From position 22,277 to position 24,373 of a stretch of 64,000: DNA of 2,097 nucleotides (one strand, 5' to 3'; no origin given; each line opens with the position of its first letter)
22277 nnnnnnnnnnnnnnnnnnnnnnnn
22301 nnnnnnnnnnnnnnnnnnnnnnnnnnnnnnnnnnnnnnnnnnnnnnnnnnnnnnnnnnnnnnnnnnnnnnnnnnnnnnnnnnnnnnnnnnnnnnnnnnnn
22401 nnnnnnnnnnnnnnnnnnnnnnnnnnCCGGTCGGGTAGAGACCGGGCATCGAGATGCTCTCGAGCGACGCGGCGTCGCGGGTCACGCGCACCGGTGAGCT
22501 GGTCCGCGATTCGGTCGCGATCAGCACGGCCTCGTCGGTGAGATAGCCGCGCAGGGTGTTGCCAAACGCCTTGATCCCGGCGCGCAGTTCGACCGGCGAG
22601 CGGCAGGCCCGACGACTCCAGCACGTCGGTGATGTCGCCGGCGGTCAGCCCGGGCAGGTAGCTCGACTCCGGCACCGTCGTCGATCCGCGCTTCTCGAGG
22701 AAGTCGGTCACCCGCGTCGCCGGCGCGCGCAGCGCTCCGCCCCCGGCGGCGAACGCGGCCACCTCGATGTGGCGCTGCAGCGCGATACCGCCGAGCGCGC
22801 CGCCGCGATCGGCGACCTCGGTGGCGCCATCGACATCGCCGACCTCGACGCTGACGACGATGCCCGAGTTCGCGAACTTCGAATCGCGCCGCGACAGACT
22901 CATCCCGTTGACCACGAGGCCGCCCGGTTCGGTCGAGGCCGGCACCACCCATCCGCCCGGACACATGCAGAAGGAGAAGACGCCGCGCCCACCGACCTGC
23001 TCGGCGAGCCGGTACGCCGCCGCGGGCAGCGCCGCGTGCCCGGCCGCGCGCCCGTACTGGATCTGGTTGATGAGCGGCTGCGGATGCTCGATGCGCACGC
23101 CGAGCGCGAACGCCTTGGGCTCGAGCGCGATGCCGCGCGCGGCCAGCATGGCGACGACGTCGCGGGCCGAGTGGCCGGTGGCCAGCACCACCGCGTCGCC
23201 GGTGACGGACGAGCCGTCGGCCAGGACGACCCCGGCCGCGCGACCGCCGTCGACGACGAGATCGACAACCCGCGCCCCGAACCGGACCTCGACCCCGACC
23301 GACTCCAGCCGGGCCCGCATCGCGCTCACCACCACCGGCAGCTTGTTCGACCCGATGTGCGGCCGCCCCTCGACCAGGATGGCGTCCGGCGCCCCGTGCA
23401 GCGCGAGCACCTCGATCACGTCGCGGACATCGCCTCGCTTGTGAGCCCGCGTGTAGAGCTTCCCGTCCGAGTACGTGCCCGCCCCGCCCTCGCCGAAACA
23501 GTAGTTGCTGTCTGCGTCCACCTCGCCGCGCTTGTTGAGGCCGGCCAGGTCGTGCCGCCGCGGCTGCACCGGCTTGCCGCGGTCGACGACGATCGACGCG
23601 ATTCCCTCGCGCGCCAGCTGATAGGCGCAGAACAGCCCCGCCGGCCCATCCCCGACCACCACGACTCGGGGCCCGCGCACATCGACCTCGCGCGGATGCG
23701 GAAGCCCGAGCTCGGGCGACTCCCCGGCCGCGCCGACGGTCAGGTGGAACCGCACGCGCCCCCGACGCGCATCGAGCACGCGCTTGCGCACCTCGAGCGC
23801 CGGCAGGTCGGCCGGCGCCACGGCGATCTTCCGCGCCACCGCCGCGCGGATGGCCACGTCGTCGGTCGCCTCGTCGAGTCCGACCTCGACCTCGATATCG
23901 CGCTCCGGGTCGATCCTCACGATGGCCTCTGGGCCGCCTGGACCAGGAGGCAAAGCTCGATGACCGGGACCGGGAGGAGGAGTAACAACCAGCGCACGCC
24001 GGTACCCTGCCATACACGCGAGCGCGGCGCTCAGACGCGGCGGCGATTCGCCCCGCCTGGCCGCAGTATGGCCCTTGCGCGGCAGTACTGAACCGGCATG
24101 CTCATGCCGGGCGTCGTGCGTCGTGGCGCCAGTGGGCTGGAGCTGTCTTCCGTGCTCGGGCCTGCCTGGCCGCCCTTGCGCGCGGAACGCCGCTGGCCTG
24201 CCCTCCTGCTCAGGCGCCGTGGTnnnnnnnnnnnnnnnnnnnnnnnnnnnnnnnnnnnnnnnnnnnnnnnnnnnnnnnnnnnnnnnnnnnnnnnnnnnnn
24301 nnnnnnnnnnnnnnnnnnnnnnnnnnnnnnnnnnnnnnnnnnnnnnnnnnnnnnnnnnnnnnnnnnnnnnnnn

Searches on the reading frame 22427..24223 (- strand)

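Call 38: search_protein_families(library=pfam, max_evalue=0.001, proteins=[window:22427-24223:-])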
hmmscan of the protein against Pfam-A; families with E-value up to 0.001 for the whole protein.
window:22427-24223:- (599 aa): 10 families
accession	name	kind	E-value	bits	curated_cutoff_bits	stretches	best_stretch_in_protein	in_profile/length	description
PF21688.3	FAD-depend_C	-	1.4e-56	192.2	27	1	371-536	1-162/197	FAD-dependent protein, C-terminal domain-like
PF01266.30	DAO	-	6.1e-13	49.5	27.9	2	298-365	151-217/353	FAD dependent oxidoreductase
PF07992.20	Pyr_redox_2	-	2.7e-11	43.9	26.1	1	280-367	167-251/291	Pyridine nucleotide-disulphide oxidoreductase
PF03486.20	HI0933_like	-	9.6e-11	42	50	1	186-432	2-191/244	HI0933-like protein Rossmann domain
PF00890.30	FAD_binding_2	-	4.5e-10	39.7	20.4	1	187-218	2-33/414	FAD binding domain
PF01134.28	GIDA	-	8.5e-06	25.5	22.1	0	316-351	115-150/391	Glucose inhibited division protein A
PF01593.30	Amino_oxidase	-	3.4e-05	23.8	19.8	1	298-353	206-258/443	Flavin containing amine oxidoreductase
PF13454.12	NAD_binding_9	-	3.7e-05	24.2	21.8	0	303-351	107-154/155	FAD-NAD(P)-binding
PF01494.25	FAD_binding_3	-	4.8e-05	23.2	22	1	187-216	4-33/349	FAD binding domain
PF00070.33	Pyr_redox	-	6.3e-05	23.9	22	0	186-218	1-33/82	Pyridine nucleotide-disulphide oxidoreductase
